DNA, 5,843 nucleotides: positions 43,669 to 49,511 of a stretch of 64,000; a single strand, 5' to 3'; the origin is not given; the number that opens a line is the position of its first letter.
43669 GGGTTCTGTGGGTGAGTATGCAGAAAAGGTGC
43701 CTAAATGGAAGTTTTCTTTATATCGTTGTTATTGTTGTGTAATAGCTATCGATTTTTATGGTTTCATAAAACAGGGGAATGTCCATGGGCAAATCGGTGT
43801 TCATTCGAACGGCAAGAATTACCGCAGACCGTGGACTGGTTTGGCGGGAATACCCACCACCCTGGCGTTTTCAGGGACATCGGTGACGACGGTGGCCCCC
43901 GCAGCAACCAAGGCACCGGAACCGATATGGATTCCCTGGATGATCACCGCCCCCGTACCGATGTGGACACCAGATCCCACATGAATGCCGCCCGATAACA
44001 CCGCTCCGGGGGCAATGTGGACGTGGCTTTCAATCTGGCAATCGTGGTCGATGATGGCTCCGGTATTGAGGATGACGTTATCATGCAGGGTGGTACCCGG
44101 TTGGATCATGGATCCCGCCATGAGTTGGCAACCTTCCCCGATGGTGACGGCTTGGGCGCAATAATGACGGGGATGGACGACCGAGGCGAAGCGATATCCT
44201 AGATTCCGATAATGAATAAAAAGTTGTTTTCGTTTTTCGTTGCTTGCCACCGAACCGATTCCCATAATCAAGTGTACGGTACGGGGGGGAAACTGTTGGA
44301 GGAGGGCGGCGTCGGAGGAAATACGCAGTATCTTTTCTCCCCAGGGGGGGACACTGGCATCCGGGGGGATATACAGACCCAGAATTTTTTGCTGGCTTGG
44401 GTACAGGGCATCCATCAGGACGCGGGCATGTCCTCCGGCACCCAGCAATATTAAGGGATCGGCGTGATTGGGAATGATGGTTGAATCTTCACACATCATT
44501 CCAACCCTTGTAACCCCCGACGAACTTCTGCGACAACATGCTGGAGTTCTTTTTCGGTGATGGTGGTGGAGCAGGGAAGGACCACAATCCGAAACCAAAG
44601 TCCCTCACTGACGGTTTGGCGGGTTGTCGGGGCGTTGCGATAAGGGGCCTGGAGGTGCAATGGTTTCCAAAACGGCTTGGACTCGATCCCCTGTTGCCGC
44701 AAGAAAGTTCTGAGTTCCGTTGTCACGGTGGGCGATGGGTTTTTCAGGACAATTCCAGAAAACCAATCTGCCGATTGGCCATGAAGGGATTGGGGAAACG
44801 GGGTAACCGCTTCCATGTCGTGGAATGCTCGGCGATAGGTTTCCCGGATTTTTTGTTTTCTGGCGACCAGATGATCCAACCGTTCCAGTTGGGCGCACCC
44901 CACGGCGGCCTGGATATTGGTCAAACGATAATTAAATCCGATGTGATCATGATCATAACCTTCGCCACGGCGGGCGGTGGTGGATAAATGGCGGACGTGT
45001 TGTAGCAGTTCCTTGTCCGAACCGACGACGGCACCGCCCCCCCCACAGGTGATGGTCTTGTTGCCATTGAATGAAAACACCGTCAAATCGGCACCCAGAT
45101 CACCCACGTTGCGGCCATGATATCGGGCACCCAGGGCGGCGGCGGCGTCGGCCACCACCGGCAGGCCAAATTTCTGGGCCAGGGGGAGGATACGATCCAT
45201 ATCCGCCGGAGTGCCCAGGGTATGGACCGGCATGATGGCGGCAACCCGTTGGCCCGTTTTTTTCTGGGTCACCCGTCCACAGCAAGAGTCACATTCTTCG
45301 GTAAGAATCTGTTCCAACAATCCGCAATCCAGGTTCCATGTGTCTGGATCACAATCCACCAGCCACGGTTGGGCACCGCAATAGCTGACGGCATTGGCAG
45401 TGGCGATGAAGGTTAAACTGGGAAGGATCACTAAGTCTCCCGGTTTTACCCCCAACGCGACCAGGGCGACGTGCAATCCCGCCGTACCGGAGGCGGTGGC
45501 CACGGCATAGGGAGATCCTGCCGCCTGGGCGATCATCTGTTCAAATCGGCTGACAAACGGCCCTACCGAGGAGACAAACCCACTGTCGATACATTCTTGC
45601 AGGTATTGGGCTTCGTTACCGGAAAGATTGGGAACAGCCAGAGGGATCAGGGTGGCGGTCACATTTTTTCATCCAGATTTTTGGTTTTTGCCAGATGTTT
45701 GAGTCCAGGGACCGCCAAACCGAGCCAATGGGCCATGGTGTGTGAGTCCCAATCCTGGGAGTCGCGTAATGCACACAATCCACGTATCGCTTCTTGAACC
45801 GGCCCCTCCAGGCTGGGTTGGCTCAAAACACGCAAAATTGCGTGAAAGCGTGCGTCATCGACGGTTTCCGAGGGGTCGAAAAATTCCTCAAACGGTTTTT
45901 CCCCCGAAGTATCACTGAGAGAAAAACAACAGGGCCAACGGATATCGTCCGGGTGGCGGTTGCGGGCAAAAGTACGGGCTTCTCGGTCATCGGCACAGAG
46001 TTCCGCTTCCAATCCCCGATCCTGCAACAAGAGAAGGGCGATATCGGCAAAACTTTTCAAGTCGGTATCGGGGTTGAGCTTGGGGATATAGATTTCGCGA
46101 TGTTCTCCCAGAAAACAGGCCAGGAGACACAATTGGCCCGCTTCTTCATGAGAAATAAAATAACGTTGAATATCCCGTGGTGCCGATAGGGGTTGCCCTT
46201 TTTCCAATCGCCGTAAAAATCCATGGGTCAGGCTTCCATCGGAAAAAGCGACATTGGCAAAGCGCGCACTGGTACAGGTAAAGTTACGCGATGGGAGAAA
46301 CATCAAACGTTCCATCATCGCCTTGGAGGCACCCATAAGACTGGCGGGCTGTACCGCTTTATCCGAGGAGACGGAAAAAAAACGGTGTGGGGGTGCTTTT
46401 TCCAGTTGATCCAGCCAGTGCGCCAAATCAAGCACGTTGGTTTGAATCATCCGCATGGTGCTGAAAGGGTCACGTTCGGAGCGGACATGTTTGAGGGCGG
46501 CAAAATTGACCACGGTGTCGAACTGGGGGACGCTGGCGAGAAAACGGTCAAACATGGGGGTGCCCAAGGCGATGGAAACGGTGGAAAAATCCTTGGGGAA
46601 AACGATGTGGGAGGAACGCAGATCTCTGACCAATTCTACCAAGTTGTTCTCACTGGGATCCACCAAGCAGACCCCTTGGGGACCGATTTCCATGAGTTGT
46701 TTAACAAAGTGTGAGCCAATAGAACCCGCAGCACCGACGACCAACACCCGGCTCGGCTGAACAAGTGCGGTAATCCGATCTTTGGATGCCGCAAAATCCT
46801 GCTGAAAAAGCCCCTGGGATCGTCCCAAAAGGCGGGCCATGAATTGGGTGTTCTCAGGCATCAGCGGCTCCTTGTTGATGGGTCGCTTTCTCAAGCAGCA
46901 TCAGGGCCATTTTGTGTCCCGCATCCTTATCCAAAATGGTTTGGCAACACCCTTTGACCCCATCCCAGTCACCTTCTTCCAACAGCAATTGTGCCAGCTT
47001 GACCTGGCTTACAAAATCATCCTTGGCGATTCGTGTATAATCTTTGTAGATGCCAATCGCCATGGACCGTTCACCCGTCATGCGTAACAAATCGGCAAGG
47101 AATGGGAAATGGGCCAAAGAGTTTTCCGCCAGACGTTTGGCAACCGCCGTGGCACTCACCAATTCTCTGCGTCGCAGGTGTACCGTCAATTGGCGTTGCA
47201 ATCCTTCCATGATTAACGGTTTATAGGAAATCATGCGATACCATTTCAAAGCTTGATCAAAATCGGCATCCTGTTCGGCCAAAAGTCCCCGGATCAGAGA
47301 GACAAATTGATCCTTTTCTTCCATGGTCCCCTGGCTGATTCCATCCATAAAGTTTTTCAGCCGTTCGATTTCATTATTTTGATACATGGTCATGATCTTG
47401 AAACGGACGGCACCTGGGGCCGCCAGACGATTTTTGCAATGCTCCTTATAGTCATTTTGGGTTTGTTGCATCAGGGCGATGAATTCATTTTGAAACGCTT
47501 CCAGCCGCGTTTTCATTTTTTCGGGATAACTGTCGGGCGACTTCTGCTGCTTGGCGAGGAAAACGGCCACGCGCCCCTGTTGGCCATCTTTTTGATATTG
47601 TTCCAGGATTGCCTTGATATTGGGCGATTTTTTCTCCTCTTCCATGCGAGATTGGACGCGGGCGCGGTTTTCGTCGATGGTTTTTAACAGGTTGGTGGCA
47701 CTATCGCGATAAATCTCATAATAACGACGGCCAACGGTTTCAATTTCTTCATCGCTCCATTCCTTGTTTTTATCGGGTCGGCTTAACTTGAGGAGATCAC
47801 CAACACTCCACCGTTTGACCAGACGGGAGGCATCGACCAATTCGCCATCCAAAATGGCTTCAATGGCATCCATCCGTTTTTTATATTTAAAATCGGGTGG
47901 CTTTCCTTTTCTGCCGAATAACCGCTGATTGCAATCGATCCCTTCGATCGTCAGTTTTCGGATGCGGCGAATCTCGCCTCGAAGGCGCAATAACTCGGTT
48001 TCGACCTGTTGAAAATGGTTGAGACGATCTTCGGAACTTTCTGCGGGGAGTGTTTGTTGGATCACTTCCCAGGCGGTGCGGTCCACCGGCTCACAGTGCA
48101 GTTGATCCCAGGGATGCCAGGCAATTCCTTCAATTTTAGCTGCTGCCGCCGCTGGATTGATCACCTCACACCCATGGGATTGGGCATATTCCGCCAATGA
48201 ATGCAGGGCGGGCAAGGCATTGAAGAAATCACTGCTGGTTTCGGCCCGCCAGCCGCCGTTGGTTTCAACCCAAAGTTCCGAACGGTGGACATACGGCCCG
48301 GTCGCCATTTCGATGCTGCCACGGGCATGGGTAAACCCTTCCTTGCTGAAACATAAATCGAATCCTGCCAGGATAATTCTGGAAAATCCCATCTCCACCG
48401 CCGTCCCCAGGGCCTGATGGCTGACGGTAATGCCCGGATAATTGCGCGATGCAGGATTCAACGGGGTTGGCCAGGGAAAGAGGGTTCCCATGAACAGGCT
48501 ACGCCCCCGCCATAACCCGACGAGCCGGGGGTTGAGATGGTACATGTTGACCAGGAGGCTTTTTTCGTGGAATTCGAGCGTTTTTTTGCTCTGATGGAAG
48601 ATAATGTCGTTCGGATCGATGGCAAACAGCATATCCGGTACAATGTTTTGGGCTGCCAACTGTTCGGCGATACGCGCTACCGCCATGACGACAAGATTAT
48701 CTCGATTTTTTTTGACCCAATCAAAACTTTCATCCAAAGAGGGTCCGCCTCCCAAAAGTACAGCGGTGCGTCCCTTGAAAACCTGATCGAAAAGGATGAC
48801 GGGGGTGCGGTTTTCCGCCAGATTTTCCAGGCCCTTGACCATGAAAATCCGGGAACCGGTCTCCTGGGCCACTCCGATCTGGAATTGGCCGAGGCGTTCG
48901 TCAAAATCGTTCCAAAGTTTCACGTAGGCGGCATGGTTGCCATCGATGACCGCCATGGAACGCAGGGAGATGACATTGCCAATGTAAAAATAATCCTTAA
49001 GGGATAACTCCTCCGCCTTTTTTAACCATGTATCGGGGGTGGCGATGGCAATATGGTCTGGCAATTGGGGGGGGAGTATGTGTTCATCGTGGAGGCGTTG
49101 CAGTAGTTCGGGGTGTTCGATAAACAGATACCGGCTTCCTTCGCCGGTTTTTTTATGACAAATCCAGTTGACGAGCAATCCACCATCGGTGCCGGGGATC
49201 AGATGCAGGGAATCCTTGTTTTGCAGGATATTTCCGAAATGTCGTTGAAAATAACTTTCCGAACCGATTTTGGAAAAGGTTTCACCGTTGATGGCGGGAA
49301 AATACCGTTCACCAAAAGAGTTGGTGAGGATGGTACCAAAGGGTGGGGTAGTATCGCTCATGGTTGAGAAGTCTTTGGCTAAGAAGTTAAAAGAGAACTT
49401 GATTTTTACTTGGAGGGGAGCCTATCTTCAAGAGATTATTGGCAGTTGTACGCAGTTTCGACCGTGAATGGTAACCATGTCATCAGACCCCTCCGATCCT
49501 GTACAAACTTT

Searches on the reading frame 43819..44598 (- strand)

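Call 48: search_protein_families(library=pfam, proteins=[window:43819-44598:-], max_evalue=0.001)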
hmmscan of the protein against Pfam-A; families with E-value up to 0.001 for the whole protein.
window:43819-44598:- (259 aa): 4 families
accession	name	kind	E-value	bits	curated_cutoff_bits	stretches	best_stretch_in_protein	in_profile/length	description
PF00132.30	Hexapep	-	2.4e-17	62.3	27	3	168-203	1-36/36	Bacterial transferase hexapeptide (six repeats)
PF25084.1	LbH_EIF2B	-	1.3e-08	35.2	54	1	145-241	4-97/105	EIF2B subunit epsilon LbH domain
PF14602.12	Hexapep_2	-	1.7e-07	31.3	27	0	151-184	2-33/34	Hexapeptide repeat of succinyl-transferase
PF17836.7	PglD_N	-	4.5e-05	24.4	23.4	1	49-127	2-75/78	PglD N-terminal domain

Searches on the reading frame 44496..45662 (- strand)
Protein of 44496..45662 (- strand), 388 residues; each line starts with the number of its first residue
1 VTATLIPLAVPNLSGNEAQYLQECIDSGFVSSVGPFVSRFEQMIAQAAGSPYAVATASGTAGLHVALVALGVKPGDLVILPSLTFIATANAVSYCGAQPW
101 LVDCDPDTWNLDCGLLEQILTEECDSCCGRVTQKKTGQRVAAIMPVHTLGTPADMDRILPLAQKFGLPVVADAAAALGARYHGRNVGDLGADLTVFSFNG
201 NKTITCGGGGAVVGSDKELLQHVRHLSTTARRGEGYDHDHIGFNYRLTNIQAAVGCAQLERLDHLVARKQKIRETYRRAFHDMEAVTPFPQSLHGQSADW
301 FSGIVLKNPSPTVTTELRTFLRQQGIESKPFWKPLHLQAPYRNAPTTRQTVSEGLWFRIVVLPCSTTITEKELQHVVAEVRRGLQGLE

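Call 48: search_protein_families(library=pfam, proteins=[window:44496-45662:-], max_evalue=0.001)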
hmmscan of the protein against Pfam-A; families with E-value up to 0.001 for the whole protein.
window:44496-45662:- (388 aa): 5 families
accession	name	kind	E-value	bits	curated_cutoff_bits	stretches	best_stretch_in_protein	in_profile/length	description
PF01041.23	DegT_DnrJ_EryC1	-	1.2e-103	347.6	19.8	1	15-381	5-360/360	DegT/DnrJ/EryC1/StrS aminotransferase family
PF01212.27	Beta_elim_lyase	-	1.2e-07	31.8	27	1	37-291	34-276/288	Beta-eliminating lyase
PF00155.27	Aminotran_1_2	-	2.7e-07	30.6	19.7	1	39-124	46-141/361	Aminotransferase class I and II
PF01053.26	Cys_Met_Meta_PP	-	0.00013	21.1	27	0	35-95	52-111/381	Cys/Met metabolism PLP-dependent enzyme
PF00266.25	Aminotran_5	-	0.00057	19.4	21.5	1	139-233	141-231/371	Aminotransferase class-V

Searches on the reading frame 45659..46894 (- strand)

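Call 48: search_protein_families(library=pfam, proteins=[window:45659-46894:-], max_evalue=0.001)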
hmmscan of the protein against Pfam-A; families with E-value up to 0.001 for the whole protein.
window:45659-46894:- (411 aa): 4 families
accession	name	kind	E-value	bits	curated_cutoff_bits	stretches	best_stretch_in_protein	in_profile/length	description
PF02719.21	Polysacc_synt_2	-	7.1e-36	124.3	20.2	1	50-284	1-241/293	Polysaccharide biosynthesis protein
PF16363.11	GDP_Man_Dehyd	-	1e-10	42.1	27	1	51-178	1-130/332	GDP-mannose 4,6 dehydratase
PF01370.27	Epimerase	-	9.2e-10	38.8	20.9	1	50-181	1-119/240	NAD dependent epimerase/dehydratase family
PF00106.31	adh_short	-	4e-05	23.6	26.6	1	50-156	3-111/195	short chain dehydrogenase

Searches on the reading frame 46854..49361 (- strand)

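Call 48: search_protein_families(library=pfam, proteins=[window:46854-49361:-], max_evalue=0.001)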
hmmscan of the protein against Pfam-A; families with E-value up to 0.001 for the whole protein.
window:46854-49361:- (835 aa): 1 family
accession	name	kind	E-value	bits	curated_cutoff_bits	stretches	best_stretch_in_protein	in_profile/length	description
PF01973.23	MptE-like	-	3.8e-39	134.6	34.6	1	178-340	4-170/171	6-hydroxymethylpterin diphosphokinase MptE-like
